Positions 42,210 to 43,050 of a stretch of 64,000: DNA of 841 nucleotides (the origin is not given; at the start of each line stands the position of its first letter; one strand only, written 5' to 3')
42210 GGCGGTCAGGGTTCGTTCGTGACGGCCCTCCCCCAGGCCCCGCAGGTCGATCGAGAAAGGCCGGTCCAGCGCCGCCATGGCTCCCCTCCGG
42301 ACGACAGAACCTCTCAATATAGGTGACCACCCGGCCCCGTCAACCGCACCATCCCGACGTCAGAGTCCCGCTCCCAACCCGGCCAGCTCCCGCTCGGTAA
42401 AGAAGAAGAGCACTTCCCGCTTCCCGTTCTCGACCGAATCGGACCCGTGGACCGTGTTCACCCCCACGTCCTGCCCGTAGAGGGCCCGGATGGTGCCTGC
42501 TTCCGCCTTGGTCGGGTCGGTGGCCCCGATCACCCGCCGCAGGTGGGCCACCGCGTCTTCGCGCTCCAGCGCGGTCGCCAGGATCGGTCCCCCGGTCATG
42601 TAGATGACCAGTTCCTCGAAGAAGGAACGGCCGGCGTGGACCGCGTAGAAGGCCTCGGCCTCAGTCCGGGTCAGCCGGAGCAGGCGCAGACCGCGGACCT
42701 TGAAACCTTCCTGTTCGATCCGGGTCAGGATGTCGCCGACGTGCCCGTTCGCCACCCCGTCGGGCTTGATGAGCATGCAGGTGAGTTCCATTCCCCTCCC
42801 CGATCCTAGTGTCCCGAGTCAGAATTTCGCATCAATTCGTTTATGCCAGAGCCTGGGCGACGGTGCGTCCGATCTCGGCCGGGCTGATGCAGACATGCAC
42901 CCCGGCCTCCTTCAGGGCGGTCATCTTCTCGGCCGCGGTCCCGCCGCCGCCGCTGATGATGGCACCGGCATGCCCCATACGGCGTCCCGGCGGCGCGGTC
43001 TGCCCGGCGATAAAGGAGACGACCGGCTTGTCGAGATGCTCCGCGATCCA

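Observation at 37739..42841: Conserved ~36-nt AT-rich element present upstream of both acpP and ndk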

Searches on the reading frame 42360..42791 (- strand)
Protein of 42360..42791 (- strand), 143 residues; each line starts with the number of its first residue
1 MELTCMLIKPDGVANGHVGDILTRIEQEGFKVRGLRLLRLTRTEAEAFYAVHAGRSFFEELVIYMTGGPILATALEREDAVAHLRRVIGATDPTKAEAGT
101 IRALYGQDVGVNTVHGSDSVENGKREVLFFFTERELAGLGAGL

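Call 11: find_encoding_contigs(protein=window:42360-42791:-, flank=3000, max_places=6)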
Protein window:42360-42791:- (143 aa): no gene with exactly this product is on record in the collection.

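Call 23: find_homologous_proteins(query=window:42363-42791:-, max_evalue=1e-30)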
Query window:42363-42791:- (143 aa): 1400 proteins with E <= 1e-30 among 1561 candidates; the best 120 are listed.
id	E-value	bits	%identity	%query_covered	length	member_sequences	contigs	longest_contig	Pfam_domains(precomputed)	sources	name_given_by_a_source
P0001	7.1e-87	306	100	100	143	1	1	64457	PF00334.25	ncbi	-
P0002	6.9e-80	283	92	99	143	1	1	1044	PF00334.25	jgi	jgi:nucleoside-diphosphate kinase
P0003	1.8e-77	276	91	99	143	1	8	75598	PF00334.25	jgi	jgi:nucleoside-diphosphate kinase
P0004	3.6e-77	275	90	100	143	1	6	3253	PF00334.25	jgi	jgi:nucleoside-diphosphate kinase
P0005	7.7e-74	264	83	100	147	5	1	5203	PF00334.25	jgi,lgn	jgi:nucleoside-diphosphate kinase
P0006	2.6e-73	262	85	100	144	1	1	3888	PF00334.25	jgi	jgi:nucleoside-diphosphate kinase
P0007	1.0e-64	234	77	99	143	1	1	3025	PF00334.25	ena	-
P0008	1.8e-64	233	76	96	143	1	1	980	PF00334.25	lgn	-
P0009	1.5e-63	231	73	100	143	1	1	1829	PF00334.25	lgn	-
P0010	3.4e-63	229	71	100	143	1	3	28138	PF00334.25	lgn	-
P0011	4.8e-63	229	73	100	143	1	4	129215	PF00334.25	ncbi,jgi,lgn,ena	-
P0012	9.7e-63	228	73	100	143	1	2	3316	PF00334.25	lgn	-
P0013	1.1e-62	228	72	100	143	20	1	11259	PF00334.25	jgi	-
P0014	1.4e-62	227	73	97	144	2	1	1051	PF00334.25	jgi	-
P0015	2.2e-62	227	75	100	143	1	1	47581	PF00334.25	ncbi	ncbi:MAG: nucleoside-diphosphate kinase [bacterium]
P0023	4.9e-61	222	75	92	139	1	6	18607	PF00334.25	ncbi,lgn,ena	-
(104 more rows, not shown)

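Call 25: find_encoding_contigs(protein=P0001, flank=1000, max_places=2)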
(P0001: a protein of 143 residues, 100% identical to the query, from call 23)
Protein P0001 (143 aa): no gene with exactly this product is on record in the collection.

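Call 26: find_encoding_contigs(protein=P0003, flank=10000, max_places=8)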
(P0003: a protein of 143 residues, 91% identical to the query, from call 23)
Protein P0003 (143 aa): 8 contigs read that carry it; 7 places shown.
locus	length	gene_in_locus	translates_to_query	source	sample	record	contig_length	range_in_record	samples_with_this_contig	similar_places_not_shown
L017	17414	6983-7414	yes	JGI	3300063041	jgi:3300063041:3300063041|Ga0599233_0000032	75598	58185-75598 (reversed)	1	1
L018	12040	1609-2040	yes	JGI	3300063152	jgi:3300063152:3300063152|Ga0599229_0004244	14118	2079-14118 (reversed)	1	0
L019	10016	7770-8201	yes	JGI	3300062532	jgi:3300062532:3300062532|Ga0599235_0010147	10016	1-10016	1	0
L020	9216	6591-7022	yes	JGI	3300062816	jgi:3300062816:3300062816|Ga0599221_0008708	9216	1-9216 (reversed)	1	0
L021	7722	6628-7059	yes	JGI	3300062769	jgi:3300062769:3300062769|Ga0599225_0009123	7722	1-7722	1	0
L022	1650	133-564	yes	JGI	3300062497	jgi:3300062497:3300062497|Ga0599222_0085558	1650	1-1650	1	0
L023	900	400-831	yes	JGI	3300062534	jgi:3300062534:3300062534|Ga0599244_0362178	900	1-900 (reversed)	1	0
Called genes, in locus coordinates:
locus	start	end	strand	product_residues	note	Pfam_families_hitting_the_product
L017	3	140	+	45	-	?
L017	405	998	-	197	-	-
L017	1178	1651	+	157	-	PF03449:GreA_GreB_N, PF01272:GreA_GreB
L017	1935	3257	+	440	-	-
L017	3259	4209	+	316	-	PF00696:AA_kinase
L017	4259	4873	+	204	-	PF01936:NYN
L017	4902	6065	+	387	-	PF08442:ATP-grasp_2, PF13549:ATP-grasp_5, PF24948:Citrate_synth_N, PF00549:Ligase_CoA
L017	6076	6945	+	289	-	PF02629:CoA_binding, PF13380:CoA_binding_2 (weak), PF13607:Succ_CoA_lig, PF00549:Ligase_CoA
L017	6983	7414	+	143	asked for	PF00334:NDK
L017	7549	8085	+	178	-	PF02620:YceD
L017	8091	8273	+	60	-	PF01783:Ribosomal_L32p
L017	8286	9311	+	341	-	PF02504:FA_synthesis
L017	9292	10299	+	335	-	PF00108:Thiolase_N, PF08545:ACP_syn_III, PF08541:ACP_syn_III_C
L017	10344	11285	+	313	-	PF00698:Acyl_transf_1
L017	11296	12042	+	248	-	PF00106:adh_short, PF08659:KR, PF13561:adh_short_C2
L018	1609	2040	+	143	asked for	PF00334:NDK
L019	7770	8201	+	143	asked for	PF00334:NDK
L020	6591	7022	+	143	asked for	PF00334:NDK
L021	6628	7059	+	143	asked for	PF00334:NDK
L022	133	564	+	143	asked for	PF00334:NDK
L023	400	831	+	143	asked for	PF00334:NDK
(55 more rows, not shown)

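Call 27: find_encoding_contigs(protein=P0011, flank=10000, max_places=4)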
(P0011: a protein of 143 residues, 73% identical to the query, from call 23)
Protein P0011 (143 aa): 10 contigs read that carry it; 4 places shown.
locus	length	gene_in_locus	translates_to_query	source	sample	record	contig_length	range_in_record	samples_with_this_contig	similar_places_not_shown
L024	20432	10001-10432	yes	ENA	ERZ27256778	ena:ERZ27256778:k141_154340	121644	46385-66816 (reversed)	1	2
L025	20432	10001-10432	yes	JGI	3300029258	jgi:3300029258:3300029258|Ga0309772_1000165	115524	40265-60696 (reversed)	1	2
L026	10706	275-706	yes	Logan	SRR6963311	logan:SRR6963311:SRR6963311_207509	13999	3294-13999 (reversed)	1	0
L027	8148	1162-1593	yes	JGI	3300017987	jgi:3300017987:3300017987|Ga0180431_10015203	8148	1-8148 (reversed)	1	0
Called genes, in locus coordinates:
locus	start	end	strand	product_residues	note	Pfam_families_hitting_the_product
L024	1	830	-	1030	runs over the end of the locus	PF18072:FGAR-AT_linker, PF00586:AIRS, PF02769:AIRS_C, PF00586:AIRS (weak), PF02769:AIRS_C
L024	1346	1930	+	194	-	-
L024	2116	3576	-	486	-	PF00158:Sigma54_activat, PF14532:Sigma54_activ_2, PF00004:AAA (weak), PF07728:AAA_5 (weak), PF25601:AAA_lid_14, PF02954:HTH_8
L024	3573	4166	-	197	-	PF01944:SpoIIM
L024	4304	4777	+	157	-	PF03449:GreA_GreB_N, PF01272:GreA_GreB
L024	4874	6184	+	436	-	-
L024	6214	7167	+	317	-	PF00696:AA_kinase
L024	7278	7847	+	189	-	PF01936:NYN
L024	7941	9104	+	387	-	PF08442:ATP-grasp_2, PF13549:ATP-grasp_5, PF24948:Citrate_synth_N, PF00549:Ligase_CoA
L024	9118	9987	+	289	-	PF02629:CoA_binding, PF13380:CoA_binding_2, PF13607:Succ_CoA_lig, PF00549:Ligase_CoA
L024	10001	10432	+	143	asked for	PF00334:NDK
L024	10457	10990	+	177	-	PF02620:YceD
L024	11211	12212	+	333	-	PF02504:FA_synthesis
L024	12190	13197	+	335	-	PF00108:Thiolase_N (weak), PF08545:ACP_syn_III, PF08541:ACP_syn_III_C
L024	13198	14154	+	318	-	PF00698:Acyl_transf_1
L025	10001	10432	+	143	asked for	PF00334:NDK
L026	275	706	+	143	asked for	PF00334:NDK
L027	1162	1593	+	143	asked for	PF00334:NDK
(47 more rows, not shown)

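Call 33: find_encoding_contigs(protein=P0004, flank=3000, max_places=3)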
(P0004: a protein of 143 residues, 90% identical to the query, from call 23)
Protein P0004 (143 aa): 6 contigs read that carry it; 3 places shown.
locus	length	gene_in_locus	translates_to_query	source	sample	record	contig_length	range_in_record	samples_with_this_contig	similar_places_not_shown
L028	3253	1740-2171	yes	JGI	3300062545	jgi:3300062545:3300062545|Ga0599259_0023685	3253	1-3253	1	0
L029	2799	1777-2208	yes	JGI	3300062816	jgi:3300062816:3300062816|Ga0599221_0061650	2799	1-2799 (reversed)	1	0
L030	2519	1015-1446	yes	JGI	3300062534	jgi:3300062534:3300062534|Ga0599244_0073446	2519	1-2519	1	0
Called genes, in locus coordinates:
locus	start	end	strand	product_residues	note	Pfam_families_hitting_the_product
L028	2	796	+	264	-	PF08442:ATP-grasp_2, PF24948:Citrate_synth_N (faint), PF00549:Ligase_CoA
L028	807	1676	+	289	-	PF02629:CoA_binding, PF13380:CoA_binding_2 (weak), PF13607:Succ_CoA_lig, PF00549:Ligase_CoA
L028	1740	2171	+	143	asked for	PF00334:NDK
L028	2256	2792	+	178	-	PF02620:YceD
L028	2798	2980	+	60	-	PF01783:Ribosomal_L32p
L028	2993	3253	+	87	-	?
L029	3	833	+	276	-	?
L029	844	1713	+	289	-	PF02629:CoA_binding, PF13380:CoA_binding_2 (weak), PF13607:Succ_CoA_lig, PF00549:Ligase_CoA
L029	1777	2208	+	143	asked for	PF00334:NDK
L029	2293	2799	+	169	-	?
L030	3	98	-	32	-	?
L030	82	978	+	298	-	PF02629:CoA_binding, PF13380:CoA_binding_2 (weak), PF13607:Succ_CoA_lig, PF00549:Ligase_CoA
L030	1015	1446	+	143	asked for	PF00334:NDK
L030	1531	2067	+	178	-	PF02620:YceD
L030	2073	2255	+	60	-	PF01783:Ribosomal_L32p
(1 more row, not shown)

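Call 34: find_encoding_contigs(protein=P0005, flank=5000, max_places=2)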
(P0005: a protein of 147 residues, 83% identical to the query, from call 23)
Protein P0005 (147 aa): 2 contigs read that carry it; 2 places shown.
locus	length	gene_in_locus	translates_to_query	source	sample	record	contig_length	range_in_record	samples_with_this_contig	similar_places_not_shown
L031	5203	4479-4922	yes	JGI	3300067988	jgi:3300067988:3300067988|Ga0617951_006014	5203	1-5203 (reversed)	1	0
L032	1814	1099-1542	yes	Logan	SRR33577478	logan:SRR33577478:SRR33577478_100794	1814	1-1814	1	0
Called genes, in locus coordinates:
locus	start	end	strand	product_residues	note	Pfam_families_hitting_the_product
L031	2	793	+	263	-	?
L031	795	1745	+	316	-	PF00696:AA_kinase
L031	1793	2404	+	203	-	PF01936:NYN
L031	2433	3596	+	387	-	PF08442:ATP-grasp_2, PF13549:ATP-grasp_5, PF24948:Citrate_synth_N, PF00549:Ligase_CoA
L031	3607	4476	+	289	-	PF02629:CoA_binding, PF13607:Succ_CoA_lig, PF00549:Ligase_CoA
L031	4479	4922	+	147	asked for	PF00334:NDK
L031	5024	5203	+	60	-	?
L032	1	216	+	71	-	?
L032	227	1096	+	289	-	PF02629:CoA_binding, PF13607:Succ_CoA_lig, PF00549:Ligase_CoA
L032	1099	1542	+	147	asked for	PF00334:NDK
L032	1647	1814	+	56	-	?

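Call 35: find_encoding_contigs(protein=P0006, flank=4000, max_places=2)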
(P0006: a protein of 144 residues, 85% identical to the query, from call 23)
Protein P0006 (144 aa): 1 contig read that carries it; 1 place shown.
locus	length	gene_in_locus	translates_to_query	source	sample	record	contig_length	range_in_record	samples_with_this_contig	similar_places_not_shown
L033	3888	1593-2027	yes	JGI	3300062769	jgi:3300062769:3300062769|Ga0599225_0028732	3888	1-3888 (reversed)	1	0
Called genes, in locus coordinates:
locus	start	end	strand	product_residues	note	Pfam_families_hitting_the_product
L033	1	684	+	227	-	?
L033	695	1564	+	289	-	PF02629:CoA_binding, PF13380:CoA_binding_2 (weak), PF13607:Succ_CoA_lig, PF00549:Ligase_CoA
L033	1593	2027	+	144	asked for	PF00334:NDK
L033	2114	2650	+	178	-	PF02620:YceD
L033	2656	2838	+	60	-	PF01783:Ribosomal_L32p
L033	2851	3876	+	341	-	PF02504:FA_synthesis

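Call 59: find_encoding_contigs(protein=P0002, flank=1500, max_places=3)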
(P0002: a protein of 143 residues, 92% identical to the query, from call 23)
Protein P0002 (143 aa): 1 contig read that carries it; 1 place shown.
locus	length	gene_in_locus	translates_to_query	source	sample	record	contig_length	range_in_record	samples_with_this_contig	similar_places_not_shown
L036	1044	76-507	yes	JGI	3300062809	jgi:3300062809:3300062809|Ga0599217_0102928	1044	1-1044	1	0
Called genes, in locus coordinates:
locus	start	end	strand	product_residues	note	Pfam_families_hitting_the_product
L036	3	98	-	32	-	?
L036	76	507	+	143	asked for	PF00334:NDK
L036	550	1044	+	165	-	?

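Call 68: list_cluster_members(proteins=[P0001, P0011, P0015, P0023])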
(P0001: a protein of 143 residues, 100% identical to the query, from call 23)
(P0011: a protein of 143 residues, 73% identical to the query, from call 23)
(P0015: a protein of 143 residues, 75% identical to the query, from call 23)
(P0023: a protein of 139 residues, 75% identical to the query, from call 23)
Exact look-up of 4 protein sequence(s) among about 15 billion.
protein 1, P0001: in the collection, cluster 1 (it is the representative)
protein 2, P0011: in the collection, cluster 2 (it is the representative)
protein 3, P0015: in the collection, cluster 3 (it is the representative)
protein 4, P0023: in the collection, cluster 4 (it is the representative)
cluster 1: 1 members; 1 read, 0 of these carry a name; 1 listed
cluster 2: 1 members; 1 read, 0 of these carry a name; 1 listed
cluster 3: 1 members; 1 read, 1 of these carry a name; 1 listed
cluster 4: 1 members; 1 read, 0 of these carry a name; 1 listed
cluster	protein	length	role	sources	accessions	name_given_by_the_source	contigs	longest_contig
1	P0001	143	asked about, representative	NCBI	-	-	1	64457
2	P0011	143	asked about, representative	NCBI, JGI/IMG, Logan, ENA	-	-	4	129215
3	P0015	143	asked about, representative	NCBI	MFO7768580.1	MAG: nucleoside-diphosphate kinase [bacterium]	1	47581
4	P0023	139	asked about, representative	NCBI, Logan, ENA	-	-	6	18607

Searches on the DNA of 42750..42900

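Call 42: search_rna_families(source=window, start=42750, end=42900, threshold=evalue, max_evalue=10)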
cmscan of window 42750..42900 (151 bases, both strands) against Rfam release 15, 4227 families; matches with E-value up to 10: 1.
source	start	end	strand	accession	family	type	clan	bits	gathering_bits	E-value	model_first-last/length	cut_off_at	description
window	42881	42900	+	RF01151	snoU82P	Gene; snRNA; snoRNA; CD-box;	-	10.7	42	1.1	1-20/55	3'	Small nucleolar RNA U82P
